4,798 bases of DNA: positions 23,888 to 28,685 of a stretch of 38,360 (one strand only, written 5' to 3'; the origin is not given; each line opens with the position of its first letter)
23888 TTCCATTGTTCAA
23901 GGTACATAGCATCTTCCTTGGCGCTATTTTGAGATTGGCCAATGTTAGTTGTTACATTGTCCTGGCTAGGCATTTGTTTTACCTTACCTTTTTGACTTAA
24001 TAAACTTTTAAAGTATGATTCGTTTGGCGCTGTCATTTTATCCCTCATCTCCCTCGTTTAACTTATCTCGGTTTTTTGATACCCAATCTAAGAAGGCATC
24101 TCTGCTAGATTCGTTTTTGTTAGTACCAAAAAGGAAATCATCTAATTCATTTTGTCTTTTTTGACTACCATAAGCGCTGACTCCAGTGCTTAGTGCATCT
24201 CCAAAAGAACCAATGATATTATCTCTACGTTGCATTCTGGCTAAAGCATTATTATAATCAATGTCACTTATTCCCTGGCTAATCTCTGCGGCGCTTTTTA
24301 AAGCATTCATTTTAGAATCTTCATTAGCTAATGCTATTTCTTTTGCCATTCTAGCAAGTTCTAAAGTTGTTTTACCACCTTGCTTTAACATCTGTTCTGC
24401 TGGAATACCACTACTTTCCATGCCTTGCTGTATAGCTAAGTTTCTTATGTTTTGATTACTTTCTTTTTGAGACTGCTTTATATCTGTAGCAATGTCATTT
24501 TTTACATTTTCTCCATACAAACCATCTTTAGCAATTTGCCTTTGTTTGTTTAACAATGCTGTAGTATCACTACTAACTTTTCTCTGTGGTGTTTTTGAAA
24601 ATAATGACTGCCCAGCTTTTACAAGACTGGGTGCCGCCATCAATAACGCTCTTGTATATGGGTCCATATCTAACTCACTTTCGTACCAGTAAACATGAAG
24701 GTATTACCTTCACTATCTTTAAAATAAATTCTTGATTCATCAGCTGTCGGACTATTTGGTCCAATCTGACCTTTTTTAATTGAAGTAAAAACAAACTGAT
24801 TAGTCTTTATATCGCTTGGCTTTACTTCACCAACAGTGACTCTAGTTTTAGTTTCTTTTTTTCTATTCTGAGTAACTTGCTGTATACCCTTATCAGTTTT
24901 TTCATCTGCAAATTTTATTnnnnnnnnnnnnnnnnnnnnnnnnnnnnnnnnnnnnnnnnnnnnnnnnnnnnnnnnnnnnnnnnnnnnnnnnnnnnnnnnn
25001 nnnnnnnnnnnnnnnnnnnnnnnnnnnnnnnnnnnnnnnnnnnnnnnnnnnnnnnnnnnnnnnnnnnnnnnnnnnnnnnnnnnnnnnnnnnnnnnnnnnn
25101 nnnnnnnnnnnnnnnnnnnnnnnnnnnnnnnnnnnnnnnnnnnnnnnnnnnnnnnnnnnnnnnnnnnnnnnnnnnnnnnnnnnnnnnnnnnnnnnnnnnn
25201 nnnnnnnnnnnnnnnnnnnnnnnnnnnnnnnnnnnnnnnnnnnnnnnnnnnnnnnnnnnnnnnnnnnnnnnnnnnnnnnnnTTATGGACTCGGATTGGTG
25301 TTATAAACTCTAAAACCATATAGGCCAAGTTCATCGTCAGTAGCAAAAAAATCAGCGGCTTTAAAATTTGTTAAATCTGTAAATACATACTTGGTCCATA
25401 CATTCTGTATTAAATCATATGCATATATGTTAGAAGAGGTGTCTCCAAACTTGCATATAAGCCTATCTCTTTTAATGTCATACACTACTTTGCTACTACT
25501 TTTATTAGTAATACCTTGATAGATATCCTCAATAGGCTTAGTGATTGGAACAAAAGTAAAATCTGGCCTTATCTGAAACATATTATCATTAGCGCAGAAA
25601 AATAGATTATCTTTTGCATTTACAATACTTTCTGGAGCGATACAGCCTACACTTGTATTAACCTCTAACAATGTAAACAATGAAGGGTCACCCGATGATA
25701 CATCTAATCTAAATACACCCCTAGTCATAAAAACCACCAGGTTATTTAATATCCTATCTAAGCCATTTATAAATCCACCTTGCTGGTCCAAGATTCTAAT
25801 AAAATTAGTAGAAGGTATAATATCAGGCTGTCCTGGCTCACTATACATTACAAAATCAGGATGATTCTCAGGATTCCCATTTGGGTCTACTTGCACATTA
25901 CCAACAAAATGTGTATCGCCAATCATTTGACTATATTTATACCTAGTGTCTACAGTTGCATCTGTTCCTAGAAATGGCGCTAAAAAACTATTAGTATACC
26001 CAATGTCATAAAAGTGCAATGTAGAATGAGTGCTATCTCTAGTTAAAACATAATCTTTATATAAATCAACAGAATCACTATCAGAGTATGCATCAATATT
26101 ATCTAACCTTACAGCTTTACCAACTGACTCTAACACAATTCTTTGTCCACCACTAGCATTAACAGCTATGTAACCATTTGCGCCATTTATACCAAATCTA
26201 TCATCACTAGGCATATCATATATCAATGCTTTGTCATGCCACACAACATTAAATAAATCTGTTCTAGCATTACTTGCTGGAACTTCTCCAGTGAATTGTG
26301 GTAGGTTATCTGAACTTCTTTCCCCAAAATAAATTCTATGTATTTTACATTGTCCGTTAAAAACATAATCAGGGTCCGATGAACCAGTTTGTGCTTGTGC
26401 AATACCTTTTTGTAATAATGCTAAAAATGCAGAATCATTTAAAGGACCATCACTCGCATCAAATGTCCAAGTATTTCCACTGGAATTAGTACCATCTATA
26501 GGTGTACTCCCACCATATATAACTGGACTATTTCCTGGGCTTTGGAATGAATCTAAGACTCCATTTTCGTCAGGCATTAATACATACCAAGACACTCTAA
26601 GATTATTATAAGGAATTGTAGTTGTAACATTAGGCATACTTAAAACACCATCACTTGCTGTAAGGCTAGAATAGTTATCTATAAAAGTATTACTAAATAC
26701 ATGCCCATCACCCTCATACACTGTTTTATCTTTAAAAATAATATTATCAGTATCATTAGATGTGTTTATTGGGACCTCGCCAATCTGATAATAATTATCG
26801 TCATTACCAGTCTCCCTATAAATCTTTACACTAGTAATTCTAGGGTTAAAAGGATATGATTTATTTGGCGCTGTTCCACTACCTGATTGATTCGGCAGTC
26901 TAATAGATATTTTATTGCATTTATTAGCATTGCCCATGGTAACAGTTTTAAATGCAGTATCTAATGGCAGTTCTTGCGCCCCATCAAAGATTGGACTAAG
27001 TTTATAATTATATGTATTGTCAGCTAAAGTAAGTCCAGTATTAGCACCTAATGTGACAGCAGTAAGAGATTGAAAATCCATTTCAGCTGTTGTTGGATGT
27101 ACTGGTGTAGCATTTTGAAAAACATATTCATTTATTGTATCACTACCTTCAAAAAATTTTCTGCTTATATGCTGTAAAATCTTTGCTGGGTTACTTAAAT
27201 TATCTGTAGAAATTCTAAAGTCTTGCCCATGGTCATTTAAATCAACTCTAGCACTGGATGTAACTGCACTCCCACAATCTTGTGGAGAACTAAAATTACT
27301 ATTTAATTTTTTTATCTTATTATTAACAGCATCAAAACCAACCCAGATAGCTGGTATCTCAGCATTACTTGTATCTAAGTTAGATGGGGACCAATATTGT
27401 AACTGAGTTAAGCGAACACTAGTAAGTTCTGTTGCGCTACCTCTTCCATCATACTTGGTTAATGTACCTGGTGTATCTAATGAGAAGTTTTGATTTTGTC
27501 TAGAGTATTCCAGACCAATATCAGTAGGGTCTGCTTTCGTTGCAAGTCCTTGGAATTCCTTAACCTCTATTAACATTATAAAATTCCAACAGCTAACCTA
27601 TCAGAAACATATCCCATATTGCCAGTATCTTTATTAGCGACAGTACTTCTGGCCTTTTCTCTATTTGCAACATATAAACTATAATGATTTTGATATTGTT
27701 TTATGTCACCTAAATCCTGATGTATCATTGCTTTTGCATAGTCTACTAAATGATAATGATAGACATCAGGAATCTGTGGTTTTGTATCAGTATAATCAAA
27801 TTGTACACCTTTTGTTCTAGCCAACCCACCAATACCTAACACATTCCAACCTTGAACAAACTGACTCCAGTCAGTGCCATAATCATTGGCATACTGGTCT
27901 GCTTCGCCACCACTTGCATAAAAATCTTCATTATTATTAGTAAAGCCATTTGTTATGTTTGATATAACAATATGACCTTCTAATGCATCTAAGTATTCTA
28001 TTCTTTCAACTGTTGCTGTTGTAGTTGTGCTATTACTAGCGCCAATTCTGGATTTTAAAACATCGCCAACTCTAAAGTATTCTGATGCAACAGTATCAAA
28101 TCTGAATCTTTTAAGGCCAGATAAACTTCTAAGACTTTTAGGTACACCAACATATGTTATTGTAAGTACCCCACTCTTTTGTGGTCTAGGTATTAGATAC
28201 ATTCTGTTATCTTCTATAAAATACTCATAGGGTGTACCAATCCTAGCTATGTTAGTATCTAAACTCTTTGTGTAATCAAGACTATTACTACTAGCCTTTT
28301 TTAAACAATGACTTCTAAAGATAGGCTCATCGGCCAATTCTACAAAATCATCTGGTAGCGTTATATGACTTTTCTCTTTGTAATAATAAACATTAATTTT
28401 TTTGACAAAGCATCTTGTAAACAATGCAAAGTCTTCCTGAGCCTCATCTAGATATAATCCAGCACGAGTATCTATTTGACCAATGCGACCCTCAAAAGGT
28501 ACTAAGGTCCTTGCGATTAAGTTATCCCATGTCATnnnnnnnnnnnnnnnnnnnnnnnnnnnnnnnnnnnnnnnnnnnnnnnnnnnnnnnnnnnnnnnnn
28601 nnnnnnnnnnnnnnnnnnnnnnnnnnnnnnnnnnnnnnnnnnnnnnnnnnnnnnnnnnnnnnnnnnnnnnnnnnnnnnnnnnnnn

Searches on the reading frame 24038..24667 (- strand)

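Call 8: search_protein_families(library=phrogs, proteins=[window:24038-24667:-], max_evalue=0.001)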
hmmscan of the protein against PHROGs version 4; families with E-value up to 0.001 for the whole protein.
window:24038-24667:- (209 aa): 0 families

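Call 15: search_protein_families(library=pfam, proteins=[window:24038-24667:-], max_evalue=0.1)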
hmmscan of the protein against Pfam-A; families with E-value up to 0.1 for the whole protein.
window:24038-24667:- (209 aa): 2 families
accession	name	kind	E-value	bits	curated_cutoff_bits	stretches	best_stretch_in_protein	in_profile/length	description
PF13634.11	Nucleoporin_FG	-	0.063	14.6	32.2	0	153-187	1-35/90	Nucleoporin FG repeat region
PF07958.16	DUF1688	-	0.073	12.3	25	0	126-185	161-219/420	Protein of unknown function (DUF1688)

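Call 64: search_protein_families(library=ncbifam, proteins=[window:24038-24667:-], max_evalue=0.01)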
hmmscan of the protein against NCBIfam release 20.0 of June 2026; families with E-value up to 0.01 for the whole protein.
window:24038-24667:- (209 aa): 0 families

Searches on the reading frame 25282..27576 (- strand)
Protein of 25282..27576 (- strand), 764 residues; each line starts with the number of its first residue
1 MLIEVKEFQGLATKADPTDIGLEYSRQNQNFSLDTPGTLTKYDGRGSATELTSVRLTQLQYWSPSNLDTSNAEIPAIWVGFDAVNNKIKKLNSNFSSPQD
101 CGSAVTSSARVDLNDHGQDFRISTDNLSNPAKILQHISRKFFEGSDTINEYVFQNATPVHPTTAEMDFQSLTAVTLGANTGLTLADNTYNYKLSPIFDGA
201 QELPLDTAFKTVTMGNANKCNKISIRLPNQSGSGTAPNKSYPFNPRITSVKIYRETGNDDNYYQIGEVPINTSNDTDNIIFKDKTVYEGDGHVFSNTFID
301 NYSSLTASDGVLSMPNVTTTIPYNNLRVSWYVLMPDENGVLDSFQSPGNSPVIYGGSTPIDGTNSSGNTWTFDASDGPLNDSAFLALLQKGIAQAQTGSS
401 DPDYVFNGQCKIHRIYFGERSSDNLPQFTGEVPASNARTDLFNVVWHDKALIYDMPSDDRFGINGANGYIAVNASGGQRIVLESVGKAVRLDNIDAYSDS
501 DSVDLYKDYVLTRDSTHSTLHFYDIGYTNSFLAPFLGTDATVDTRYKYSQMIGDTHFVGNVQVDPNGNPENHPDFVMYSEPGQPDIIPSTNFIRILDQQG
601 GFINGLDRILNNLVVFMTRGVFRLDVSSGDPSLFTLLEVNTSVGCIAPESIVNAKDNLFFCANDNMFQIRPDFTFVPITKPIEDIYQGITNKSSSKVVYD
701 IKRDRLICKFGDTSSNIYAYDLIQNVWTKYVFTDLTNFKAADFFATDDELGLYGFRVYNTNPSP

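Call 8: search_protein_families(library=phrogs, proteins=[window:25282-27576:-], max_evalue=0.001)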
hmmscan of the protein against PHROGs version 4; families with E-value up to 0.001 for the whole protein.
window:25282-27576:- (764 aa): 2 families
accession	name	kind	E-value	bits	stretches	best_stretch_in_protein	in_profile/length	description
phrog_3287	-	head and packaging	1.4e-07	31.7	1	564-669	167-276/524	virion structural protein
phrog_752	-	head and packaging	2e-05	24.7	1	158-285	293-405/475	major head protein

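Call 15: search_protein_families(library=pfam, proteins=[window:25282-27576:-], max_evalue=0.1)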
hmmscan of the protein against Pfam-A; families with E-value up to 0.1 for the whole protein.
window:25282-27576:- (764 aa): 0 families

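Call 57: search_solved_structures(query=window:25282-27576:-, max_evalue=1)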
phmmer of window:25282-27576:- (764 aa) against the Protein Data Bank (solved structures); distinct sequences matched with E-value up to 1: 1.
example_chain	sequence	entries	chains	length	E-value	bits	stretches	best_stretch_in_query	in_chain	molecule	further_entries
9vyg_M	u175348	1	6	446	0.0012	20.4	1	612-761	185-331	Stabilization protein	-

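Call 64: search_protein_families(library=ncbifam, proteins=[window:25282-27576:-], max_evalue=0.01)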
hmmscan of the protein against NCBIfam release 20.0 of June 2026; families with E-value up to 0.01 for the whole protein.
window:25282-27576:- (764 aa): 0 families

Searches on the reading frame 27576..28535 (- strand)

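Call 8: search_protein_families(library=phrogs, proteins=[window:27576-28535:-], max_evalue=0.001)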
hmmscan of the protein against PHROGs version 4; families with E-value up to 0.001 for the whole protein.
window:27576-28535:- (319 aa): 1 family
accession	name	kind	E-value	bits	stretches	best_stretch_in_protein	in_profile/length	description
phrog_399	-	head and packaging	5.9e-06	27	1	28-273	33-174/220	structural protein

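Call 15: search_protein_families(library=pfam, proteins=[window:27576-28535:-], max_evalue=0.1)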
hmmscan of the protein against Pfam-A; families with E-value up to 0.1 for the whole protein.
window:27576-28535:- (319 aa): 2 families
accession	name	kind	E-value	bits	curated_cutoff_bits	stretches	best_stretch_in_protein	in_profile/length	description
PF24175.2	SU10_adaptor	-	1.1e-09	39.5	27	2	25-135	23-128/194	SU10 adaptor protein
PF16721.11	zf-H3C2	-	0.057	14.2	26.7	0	247-299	27-81/102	Zinc-finger like, probable DNA-binding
